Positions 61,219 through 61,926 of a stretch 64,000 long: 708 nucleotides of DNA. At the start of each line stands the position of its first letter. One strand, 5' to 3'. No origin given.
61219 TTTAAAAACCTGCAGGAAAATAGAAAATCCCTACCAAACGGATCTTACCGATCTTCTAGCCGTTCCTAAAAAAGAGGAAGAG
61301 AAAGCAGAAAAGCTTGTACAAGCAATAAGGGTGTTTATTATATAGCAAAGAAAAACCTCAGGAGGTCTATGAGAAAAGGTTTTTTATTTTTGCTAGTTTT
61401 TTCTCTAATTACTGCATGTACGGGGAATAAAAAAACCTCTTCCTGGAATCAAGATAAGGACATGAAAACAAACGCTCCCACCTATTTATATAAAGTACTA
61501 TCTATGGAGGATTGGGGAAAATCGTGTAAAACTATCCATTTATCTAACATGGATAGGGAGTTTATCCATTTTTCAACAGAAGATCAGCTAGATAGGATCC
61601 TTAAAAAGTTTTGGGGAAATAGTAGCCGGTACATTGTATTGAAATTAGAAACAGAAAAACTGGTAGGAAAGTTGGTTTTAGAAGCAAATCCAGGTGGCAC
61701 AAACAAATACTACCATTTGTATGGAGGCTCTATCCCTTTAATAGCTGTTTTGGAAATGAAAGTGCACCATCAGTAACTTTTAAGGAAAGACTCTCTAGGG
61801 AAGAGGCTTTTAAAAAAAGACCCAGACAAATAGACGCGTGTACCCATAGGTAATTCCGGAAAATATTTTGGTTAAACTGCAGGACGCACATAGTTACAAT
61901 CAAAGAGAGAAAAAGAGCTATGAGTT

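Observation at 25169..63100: About 38-kb O-antigen/capsule-like glycan locus between uvrB and topA in a Chlamydiota-type genome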

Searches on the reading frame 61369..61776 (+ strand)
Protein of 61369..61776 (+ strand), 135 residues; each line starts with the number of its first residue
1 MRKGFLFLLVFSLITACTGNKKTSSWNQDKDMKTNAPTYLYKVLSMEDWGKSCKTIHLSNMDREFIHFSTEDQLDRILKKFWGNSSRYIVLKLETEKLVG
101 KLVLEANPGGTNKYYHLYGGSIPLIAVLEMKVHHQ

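Call 6: search_protein_families(library=pfam, proteins=[window:61369-61776:+])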
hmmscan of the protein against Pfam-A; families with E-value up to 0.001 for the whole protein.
window:61369-61776:+ (135 aa): 1 family
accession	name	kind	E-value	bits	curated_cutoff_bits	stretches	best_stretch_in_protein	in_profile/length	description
PF06108.18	DUF952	-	6.7e-15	55.2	23.7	1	59-129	19-89/90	Protein of unknown function (DUF952)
